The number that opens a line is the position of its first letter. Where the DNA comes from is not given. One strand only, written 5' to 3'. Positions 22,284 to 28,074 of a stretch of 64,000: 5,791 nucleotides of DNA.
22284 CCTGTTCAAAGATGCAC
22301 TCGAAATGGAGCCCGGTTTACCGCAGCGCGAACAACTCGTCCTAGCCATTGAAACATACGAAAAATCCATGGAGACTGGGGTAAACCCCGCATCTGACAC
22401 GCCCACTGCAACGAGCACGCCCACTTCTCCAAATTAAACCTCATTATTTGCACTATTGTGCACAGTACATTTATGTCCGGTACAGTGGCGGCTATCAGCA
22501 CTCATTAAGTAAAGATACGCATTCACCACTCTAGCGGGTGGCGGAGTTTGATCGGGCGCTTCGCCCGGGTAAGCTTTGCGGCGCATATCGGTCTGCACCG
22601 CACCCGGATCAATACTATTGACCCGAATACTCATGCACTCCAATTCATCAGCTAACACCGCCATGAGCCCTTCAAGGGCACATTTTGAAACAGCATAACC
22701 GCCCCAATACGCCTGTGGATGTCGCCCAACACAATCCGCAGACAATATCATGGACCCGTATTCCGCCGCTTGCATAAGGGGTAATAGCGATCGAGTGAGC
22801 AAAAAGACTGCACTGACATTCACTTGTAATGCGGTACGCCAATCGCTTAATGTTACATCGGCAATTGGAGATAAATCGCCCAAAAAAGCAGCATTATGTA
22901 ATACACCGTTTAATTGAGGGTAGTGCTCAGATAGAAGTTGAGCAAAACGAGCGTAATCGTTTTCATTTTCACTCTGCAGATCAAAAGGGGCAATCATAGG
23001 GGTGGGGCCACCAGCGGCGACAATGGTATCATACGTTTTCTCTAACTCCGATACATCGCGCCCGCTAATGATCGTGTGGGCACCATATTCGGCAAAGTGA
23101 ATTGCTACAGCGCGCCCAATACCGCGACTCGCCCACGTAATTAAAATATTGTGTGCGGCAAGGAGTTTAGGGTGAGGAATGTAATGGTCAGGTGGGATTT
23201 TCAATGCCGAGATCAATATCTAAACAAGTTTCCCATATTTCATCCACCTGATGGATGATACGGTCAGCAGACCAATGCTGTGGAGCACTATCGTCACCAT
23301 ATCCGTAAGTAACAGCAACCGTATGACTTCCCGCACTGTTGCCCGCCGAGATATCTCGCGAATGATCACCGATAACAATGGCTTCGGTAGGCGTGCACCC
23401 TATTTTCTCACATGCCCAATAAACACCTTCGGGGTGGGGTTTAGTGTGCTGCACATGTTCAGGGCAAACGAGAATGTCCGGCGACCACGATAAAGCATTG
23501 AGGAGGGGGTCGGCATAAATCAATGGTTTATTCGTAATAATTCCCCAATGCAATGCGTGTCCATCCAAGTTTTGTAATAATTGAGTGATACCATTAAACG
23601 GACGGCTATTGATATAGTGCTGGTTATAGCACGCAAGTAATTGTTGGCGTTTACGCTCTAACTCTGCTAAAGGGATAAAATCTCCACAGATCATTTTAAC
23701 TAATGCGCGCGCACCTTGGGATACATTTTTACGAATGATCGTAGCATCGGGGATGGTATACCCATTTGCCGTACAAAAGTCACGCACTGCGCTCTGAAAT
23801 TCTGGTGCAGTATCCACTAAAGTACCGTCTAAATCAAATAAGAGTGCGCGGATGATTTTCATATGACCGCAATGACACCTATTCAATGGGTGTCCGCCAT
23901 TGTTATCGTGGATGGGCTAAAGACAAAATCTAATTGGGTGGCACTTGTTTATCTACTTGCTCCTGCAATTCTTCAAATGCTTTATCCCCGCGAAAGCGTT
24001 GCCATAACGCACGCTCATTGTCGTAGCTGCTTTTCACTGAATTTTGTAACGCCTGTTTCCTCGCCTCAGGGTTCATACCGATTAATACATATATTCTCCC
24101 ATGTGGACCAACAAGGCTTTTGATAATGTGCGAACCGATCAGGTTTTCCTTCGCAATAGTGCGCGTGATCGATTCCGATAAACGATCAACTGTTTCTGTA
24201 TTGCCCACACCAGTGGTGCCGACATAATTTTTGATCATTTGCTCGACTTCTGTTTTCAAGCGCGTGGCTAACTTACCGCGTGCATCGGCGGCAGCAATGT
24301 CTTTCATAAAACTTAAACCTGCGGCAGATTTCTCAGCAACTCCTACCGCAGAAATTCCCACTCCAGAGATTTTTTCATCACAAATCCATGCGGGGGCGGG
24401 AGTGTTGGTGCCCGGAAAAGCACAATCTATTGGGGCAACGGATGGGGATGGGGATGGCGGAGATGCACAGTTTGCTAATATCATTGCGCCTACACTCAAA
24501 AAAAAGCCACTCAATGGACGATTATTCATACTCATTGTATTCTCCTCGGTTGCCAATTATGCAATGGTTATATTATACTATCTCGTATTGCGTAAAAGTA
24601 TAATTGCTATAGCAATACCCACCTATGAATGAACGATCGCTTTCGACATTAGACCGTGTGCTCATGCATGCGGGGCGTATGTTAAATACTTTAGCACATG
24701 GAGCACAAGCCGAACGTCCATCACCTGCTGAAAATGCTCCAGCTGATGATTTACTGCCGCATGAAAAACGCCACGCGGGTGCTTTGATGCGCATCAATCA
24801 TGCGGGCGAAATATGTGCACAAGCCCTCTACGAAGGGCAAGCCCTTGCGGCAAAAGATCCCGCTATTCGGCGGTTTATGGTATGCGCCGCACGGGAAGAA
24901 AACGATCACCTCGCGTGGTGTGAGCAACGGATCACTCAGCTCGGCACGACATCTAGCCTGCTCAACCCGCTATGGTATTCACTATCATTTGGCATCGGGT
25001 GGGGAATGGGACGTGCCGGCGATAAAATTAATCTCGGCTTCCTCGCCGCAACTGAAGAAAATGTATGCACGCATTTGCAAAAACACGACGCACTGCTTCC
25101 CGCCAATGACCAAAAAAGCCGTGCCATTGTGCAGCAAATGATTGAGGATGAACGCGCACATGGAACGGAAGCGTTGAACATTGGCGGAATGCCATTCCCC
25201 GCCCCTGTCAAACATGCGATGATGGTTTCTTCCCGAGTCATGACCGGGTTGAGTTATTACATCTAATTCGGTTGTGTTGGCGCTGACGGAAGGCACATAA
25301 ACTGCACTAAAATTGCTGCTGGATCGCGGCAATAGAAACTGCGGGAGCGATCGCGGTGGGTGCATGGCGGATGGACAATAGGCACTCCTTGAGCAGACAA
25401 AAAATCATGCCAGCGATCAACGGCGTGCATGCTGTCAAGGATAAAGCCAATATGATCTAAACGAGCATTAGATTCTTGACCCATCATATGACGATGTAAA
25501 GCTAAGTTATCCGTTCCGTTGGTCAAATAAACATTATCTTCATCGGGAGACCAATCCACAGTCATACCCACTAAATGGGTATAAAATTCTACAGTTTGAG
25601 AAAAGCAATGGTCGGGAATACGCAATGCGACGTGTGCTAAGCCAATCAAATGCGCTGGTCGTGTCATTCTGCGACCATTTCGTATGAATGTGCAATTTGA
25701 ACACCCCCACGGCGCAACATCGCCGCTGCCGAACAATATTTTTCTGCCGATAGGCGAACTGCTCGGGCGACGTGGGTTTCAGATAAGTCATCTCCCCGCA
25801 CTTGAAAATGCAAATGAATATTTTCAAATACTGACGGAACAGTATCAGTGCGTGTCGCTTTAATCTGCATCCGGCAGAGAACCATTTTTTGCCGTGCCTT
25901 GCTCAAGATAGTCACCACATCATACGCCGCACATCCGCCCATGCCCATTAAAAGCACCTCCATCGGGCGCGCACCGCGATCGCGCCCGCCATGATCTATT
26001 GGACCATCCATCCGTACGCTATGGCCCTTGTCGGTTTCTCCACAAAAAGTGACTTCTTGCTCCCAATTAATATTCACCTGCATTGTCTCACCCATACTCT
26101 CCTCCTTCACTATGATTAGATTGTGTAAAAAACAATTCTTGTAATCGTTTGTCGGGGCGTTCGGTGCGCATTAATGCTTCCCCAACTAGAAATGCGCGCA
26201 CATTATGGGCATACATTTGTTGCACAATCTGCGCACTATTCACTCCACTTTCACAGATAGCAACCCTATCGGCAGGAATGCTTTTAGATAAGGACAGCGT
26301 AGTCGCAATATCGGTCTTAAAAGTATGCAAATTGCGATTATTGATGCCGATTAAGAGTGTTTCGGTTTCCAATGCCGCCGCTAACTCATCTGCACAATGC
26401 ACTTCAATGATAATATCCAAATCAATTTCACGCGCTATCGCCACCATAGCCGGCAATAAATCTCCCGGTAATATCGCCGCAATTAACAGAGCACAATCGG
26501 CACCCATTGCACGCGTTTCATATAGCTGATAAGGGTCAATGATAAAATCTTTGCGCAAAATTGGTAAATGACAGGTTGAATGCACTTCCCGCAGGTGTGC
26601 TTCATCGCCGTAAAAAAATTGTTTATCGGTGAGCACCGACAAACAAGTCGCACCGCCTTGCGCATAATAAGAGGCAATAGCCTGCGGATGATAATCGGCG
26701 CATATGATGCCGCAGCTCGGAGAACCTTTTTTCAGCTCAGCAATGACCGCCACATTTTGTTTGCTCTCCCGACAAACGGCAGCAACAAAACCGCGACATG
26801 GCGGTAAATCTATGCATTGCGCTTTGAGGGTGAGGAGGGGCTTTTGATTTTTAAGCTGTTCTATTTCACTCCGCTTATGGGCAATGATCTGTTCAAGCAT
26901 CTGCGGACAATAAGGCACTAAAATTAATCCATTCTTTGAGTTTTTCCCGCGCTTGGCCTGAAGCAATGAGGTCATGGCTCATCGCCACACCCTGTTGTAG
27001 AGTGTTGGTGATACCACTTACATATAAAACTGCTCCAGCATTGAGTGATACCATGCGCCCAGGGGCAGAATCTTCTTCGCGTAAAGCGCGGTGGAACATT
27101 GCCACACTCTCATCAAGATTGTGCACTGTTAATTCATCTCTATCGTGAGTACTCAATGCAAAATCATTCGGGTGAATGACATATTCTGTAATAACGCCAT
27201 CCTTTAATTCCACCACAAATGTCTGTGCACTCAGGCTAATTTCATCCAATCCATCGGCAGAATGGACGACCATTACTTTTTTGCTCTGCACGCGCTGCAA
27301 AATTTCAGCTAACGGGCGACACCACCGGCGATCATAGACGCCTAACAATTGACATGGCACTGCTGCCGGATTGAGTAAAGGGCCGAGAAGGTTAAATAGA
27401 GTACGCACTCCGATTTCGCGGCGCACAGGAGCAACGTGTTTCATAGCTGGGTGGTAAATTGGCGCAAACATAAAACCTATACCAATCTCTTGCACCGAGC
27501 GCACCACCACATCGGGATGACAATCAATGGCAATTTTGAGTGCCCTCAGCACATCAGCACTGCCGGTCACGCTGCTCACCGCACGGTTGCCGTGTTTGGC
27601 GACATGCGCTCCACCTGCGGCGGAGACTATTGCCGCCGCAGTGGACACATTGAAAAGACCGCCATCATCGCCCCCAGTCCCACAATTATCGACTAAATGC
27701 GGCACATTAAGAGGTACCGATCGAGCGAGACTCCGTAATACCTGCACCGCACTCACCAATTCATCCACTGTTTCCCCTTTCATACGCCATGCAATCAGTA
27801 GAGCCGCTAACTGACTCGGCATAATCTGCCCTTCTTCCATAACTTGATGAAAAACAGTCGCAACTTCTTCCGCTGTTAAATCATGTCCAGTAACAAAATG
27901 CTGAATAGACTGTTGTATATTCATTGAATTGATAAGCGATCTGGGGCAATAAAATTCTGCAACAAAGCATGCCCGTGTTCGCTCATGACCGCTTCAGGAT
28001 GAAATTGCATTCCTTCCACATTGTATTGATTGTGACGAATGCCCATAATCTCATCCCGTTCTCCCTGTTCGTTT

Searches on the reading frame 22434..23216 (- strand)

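Call 31: search_protein_families(library=pfam, proteins=[window:22434-23216:-])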
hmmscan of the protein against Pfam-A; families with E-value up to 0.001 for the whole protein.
window:22434-23216:- (260 aa): 5 families
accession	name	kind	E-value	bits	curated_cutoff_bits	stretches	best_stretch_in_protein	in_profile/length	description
PF00106.31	adh_short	-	9.5e-38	130.1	26.6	1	23-217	2-192/195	short chain dehydrogenase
PF13561.12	adh_short_C2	-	5.6e-36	124.7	27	1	30-252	5-231/236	Enoyl-(Acyl carrier protein) reductase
PF08659.16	KR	-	7.1e-08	33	22.6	1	25-187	4-162/180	KR domain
PF23441.1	SDR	-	5.3e-07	29.7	27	1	115-212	104-199/258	SDR-like rossmann domain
PF08643.16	DUF1776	-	6.7e-05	22.9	25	1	90-208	70-200/294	Fungal family of unknown function (DUF1776)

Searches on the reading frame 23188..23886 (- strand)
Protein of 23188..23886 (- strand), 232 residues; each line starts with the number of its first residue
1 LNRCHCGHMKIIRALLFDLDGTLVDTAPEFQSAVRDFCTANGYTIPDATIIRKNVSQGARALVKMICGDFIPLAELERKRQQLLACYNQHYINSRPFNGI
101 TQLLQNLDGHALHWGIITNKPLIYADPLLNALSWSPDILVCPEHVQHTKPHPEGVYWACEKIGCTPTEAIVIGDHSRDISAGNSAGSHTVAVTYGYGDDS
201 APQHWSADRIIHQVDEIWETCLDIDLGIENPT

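Call 32: search_protein_families(library=pfam, proteins=[window:23188-23886:-], max_evalue=0.00001)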
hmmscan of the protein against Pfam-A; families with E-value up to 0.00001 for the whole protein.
window:23188-23886:- (232 aa): 3 families
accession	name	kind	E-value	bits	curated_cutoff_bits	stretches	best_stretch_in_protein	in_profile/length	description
PF13419.12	HAD_2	-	4.7e-27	95.7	23.8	1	15-192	1-178/178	Haloacid dehalogenase-like hydrolase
PF00702.32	Hydrolase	-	4.6e-21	76.5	26.4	1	12-186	1-191/191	haloacid dehalogenase-like hydrolase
PF13242.12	Hydrolase_like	-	2.1e-10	40.8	22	1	149-216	4-74/75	HAD-hyrolase-like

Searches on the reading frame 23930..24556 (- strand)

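Call 32: search_protein_families(library=pfam, proteins=[window:23930-24556:-], max_evalue=0.00001)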
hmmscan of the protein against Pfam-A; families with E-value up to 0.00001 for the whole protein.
window:23930-24556:- (208 aa): 1 family
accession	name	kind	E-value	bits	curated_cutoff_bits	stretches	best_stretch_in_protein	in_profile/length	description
PF02169.21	LPP20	-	6.1e-06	27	25.9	0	68-161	15-96/97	LPP20 lipoprotein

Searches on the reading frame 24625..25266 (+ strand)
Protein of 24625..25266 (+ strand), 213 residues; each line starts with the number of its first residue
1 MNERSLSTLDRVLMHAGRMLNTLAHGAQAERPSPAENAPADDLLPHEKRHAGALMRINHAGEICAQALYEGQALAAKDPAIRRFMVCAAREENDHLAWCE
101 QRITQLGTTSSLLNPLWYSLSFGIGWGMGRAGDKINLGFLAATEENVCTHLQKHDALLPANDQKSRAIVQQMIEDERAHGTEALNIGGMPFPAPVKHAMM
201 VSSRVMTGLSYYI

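Call 32: search_protein_families(library=pfam, proteins=[window:24625-25266:+], max_evalue=0.00001)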
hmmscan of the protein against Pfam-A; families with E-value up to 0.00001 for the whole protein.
window:24625-25266:+ (213 aa): 1 family
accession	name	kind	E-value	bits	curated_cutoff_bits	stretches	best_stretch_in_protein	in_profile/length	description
PF03232.19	COQ7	-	5.4e-37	127.4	23.5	1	51-209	3-168/169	Ubiquinone biosynthesis protein COQ7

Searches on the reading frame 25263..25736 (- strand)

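Call 32: search_protein_families(library=pfam, proteins=[window:25263-25736:-], max_evalue=0.00001)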
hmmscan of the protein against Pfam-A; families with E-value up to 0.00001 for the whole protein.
window:25263-25736:- (157 aa): 1 family
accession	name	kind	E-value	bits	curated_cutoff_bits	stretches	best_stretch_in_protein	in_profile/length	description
PF00903.31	Glyoxalase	-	2.5e-13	50.9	20.6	1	33-146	2-121/121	Glyoxalase/Bleomycin resistance protein/Dioxygenase superfamily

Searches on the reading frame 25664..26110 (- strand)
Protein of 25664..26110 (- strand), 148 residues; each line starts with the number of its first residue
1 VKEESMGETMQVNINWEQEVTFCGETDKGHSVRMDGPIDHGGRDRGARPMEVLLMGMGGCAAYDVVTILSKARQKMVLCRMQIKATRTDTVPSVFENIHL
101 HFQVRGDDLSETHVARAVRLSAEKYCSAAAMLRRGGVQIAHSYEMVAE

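Call 32: search_protein_families(library=pfam, proteins=[window:25664-26110:-], max_evalue=0.00001)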
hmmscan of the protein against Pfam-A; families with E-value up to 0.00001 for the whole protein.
window:25664-26110:- (148 aa): 1 family
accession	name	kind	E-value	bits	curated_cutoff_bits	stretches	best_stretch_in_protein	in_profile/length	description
PF02566.24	OsmC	-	1.9e-15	57.5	27.5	1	43-140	2-98/100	OsmC-like protein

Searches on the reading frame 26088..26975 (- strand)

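Call 32: search_protein_families(library=pfam, proteins=[window:26088-26975:-], max_evalue=0.00001)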
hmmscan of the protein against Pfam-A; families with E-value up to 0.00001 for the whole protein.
window:26088-26975:- (295 aa): 1 family
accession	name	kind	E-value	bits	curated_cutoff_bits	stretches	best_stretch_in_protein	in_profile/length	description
PF00218.27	IGPS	-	1e-83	280.9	27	1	27-281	1-254/254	Indole-3-glycerol phosphate synthase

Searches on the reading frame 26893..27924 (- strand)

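Call 32: search_protein_families(library=pfam, proteins=[window:26893-27924:-], max_evalue=0.00001)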
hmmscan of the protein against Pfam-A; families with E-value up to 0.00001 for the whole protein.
window:26893-27924:- (343 aa): 2 families
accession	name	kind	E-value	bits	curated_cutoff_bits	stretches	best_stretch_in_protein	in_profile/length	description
PF00591.27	Glycos_transf_3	-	6.4e-87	291.8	27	1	76-325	3-252/253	Glycosyl transferase family, a/b domain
PF02885.22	Glycos_trans_3N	-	2.7e-16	59.5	26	1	5-66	2-62/63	Glycosyl transferase family, helical bundle domain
